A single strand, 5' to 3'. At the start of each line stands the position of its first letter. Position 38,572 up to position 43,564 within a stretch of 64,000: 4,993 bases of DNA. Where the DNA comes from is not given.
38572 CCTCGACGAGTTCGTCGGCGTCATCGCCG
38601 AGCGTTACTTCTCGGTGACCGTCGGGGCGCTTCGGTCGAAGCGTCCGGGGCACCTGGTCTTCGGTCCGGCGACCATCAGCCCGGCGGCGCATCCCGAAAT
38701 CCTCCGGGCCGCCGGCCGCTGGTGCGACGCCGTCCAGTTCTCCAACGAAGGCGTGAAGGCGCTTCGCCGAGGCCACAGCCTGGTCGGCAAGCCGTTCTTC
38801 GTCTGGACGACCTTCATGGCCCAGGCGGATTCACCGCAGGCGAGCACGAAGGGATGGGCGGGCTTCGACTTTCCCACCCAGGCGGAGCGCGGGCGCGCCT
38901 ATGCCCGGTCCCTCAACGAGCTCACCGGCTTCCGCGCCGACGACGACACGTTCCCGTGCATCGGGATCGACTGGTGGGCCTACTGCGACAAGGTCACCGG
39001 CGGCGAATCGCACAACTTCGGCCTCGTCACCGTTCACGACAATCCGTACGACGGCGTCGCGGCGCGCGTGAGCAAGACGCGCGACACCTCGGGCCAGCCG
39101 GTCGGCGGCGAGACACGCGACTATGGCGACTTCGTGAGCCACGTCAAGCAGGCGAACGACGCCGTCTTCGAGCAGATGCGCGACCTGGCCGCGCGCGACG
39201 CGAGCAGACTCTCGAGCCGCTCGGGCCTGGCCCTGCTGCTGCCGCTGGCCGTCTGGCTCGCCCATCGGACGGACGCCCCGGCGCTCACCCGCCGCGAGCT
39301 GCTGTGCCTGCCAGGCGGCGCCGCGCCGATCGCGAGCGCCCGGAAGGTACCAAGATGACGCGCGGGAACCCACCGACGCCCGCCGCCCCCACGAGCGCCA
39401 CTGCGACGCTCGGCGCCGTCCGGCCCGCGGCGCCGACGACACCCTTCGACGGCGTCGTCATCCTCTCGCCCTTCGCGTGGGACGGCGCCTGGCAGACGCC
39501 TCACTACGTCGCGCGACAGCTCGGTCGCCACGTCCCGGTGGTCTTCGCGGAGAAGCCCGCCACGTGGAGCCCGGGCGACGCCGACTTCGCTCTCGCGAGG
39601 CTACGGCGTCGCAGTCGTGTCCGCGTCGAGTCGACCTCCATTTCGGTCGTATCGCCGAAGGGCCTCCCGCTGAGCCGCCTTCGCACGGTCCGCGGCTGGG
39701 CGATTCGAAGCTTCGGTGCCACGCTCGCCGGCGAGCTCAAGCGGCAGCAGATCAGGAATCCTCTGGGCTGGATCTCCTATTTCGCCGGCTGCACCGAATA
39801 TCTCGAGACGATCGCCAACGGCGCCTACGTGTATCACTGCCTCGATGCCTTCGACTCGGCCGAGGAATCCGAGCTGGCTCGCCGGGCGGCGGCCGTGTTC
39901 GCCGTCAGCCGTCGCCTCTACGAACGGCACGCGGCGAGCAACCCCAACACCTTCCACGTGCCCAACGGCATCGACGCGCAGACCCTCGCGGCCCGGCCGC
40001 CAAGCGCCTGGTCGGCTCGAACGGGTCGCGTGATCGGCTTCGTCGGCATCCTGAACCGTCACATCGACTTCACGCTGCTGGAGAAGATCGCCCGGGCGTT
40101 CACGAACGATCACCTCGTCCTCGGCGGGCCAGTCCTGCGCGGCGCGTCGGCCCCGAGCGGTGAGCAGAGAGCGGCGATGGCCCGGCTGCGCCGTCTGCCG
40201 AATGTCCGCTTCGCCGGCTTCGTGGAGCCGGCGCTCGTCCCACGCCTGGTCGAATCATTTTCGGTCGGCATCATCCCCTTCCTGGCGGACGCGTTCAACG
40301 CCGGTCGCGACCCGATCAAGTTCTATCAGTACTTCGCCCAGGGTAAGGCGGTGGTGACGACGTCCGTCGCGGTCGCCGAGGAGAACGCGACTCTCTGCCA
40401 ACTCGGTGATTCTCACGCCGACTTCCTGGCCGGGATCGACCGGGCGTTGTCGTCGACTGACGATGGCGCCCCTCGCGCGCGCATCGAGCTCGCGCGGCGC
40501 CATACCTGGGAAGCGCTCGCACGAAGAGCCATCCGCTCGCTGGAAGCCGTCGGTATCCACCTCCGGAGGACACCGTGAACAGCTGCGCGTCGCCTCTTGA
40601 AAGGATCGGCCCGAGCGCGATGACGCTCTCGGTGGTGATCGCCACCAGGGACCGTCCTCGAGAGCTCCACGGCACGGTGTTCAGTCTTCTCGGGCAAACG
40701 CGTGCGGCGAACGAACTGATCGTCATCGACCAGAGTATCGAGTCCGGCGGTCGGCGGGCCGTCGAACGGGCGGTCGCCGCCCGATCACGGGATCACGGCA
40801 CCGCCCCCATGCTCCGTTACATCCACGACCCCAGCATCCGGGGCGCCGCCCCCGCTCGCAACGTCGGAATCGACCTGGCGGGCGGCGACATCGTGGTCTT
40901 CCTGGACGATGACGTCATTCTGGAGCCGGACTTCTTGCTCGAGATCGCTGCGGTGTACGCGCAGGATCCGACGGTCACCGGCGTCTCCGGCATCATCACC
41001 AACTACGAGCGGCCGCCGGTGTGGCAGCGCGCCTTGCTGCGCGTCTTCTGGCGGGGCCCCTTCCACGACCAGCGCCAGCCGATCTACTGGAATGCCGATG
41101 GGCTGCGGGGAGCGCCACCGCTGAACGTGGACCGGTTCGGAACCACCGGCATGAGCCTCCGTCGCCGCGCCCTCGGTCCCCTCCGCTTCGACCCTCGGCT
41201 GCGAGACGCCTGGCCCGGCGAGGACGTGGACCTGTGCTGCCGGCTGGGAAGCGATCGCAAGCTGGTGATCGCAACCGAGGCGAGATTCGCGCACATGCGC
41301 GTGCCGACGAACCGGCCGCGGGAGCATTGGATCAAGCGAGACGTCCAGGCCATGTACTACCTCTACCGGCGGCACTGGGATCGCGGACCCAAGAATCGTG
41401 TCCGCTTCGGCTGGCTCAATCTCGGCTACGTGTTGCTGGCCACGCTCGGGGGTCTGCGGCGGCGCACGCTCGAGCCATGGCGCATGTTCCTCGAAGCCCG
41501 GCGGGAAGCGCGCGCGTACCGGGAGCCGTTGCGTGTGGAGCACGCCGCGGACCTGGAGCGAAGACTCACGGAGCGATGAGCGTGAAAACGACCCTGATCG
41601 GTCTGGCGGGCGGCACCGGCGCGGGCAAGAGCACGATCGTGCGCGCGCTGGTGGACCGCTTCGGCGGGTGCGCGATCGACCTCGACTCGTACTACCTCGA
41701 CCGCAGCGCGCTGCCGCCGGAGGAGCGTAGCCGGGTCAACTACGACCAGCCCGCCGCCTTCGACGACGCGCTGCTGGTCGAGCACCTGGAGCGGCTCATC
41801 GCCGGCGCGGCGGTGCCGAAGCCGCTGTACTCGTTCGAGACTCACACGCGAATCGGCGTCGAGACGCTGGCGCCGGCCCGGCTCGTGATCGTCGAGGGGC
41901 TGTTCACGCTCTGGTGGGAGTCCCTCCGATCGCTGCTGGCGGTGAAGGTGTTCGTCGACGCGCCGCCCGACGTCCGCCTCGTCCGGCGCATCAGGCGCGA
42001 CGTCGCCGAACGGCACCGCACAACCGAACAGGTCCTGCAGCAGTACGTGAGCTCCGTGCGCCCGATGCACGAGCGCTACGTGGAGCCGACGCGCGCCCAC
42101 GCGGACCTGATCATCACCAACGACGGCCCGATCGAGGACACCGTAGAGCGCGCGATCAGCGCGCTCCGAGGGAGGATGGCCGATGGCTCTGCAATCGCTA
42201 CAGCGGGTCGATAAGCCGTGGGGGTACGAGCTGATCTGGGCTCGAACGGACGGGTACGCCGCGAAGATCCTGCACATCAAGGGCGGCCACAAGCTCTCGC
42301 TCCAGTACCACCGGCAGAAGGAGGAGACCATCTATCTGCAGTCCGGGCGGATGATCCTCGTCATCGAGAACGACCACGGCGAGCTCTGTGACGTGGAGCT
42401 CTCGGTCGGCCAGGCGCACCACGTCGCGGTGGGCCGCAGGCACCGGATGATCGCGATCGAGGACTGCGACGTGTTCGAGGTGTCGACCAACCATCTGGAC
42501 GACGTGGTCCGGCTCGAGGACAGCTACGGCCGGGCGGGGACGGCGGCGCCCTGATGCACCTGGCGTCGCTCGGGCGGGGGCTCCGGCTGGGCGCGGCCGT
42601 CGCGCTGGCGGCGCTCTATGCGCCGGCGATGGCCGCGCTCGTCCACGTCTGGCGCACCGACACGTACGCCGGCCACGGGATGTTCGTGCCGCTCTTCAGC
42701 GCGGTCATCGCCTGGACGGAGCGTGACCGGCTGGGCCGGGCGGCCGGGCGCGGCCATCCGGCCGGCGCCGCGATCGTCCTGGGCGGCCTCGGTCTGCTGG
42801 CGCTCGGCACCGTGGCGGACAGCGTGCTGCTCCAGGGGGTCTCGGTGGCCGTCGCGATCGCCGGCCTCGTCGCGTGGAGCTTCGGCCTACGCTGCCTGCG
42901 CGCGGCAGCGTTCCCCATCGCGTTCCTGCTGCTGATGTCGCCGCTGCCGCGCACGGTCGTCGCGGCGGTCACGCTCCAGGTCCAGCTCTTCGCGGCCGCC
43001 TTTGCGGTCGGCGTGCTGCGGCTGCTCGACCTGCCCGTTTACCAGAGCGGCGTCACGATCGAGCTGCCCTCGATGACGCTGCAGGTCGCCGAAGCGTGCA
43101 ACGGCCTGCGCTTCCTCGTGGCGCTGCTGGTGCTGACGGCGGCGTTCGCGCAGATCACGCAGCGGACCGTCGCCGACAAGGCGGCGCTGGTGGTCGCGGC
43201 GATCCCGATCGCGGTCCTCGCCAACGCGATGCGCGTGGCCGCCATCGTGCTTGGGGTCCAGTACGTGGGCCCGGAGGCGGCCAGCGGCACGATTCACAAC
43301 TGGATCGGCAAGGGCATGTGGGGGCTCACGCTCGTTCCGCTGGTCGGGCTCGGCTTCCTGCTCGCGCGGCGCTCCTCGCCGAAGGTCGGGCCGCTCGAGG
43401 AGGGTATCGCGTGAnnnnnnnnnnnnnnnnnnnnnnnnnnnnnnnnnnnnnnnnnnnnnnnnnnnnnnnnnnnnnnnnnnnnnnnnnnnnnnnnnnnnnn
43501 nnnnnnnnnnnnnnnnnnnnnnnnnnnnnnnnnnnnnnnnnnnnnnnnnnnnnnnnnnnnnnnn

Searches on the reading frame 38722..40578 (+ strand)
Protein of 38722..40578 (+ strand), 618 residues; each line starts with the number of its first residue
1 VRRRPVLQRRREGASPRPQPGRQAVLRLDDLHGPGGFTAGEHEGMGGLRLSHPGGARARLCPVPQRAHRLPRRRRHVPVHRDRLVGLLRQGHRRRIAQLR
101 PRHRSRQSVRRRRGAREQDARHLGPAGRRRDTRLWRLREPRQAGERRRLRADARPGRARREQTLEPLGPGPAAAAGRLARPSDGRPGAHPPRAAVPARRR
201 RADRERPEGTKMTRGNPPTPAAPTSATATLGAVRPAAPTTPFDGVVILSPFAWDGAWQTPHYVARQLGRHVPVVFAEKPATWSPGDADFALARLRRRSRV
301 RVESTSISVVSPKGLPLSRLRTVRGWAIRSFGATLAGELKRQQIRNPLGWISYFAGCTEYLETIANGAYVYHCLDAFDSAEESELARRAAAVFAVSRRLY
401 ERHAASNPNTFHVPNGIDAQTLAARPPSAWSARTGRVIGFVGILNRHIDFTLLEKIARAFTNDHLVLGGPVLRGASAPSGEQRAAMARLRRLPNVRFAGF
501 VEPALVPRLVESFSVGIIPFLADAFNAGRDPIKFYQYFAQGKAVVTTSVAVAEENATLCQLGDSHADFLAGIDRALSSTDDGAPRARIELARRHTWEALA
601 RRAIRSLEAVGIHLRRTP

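Call 12: search_protein_families(library=ncbifam, proteins=[window:38722-40578:+], max_evalue=0.00001)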
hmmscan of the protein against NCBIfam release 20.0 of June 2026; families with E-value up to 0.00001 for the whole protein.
window:38722-40578:+ (618 aa): 1 family
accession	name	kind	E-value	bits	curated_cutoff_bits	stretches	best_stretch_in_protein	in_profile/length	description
NF047676.1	TeichurnBiosyTuaH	equivalog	1.9e-19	69.8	550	1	382-602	152-379/384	teichuronic acid biosynthesis protein TuaH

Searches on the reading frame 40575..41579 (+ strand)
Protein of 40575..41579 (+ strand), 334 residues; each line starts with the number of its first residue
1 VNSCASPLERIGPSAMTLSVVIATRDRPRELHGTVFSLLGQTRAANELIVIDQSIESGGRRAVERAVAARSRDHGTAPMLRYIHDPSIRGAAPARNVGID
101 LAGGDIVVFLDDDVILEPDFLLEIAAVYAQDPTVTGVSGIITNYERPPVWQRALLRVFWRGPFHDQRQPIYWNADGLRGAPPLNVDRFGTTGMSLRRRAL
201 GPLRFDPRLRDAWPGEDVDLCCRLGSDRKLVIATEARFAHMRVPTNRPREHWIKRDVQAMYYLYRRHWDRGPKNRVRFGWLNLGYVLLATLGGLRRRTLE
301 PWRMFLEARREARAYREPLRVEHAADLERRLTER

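Call 12: search_protein_families(library=ncbifam, proteins=[window:40575-41579:+], max_evalue=0.00001)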
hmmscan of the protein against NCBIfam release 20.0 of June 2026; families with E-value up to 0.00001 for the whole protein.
window:40575-41579:+ (334 aa): 8 families
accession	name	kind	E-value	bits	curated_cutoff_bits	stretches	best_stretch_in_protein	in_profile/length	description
TIGR03965.1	mycofact_glyco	equivalog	3.2e-18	65.9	280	1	7-226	65-265/467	mycofactocin biosynthesis glycosyltransferase MftF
NF041875.1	EPS_EpsD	equivalog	2.9e-17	63.1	370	1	18-242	1-208/325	exopolysaccharide biosynthesis glycosyltransferase EpsD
NF038299.1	EPS_HpsN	equivalog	9.8e-15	54.3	425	1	17-241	2-221/317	hormogonium polysaccharide biosynthesis glycosyltransferase HpsN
NF041394.1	GtaseAglG_Halo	equivalog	4.1e-09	36.1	440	1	16-139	1-117/304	glucosyl-dolichyl phosphate glucuronosyltransferase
NF038302.1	EPS_HpsE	equivalog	1e-08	34.5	300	1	17-148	2-132/307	hormogonium polysaccharide biosynthesis glycosyltransferase HpsE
NF007482.0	PRK10073.1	equivalog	5.5e-07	28.9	423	1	15-121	5-103/334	glycosyltransferase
NF050050.1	ProtGlycPglI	equivalog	6e-07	29.1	500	1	17-119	3-99/306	GalNAc(5)-diNAcBac-PP-undecaprenol beta-1,3-glucosyltransferase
NF047683.1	TeichurnBiosyTuaG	equivalog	9.8e-06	25.4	400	0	17-120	7-103/252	teichuronic acid biosynthesis protein TuaG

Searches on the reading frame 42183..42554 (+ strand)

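Call 12: search_protein_families(library=ncbifam, proteins=[window:42183-42554:+], max_evalue=0.00001)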
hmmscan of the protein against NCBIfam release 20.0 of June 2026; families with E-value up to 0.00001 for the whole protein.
window:42183-42554:+ (123 aa): 2 families
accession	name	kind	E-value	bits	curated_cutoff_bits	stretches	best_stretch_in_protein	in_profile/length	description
NF012004.0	PRK15460.1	equivalog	5e-07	28.7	859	1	8-117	368-477/478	mannose-1-phosphate guanyltransferase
TIGR01479.1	GMP_PMI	equivalog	1.2e-06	27.6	372.95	1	6-117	356-467/467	mannose-1-phosphate guanylyltransferase/mannose-6-phosphate isomerase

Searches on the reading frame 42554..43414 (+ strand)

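Call 12: search_protein_families(library=ncbifam, proteins=[window:42554-43414:+], max_evalue=0.00001)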
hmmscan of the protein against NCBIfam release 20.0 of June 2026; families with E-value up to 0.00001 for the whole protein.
window:42554-43414:+ (286 aa): 15 families
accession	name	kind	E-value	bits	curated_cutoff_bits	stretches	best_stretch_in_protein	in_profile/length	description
NF038142.1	exosort_XrtW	exception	1.3e-57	195.3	425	1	14-272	8-267/494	exosortase W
TIGR04152.1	exosort_VPLPA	exception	4.5e-50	171.1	400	1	30-272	2-244/486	VPLPA-CTERM-specific exosortase XrtD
TIGR02602.1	8TM_EpsH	subfamily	9.2e-50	169.4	105.55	1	32-261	4-231/241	exosortase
TIGR03109.2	exosort_XrtA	exception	7.8e-49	166.4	208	1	14-268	6-257/261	exosortase A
NF035943.2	exosort_XrtV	exception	4.4e-39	134.4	313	1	14-270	8-266/270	exosortase V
TIGR03113.1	exosort_XrtB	exception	3.4e-29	102.3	275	1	17-268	7-262/268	exosortase B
TIGR04151.1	exosort_VPDSG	exception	6.1e-21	75.1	300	1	12-273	31-302/306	VPDSG-CTERM-specific exosortase XrtC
TIGR04156.1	cyanoexo_CrtB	exception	3.6e-20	72.6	300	1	15-260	7-256/280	cyanoexosortase B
TIGR04178.1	exo_archaeo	signature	6.3e-18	64.9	23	1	176-266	1-91/97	exosortase/archaeosortase family protein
NF033464.1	cyanoexo_CrtC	exception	1.9e-13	50.6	225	1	49-242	47-247/278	cyanoexosortase C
TIGR03763.1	cyanoexo_CrtA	exception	5.6e-11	42.4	150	1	47-242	40-231/260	cyanoexosortase A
NF033770.1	exosort_XrtT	exception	6.9e-11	41.4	250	1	15-266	5-263/472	exosortase T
TIGR04476.1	exosort_XrtN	exception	3.9e-09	36.1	200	1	107-233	80-214/406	exosortase N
TIGR04199.1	exosort_xrtJ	exception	1.3e-07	30.9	200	1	15-233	6-234/522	exosortase J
NF050190.1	exosort_XrtZ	exception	8.9e-07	27.7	475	1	146-266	27-142/460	exosortase Z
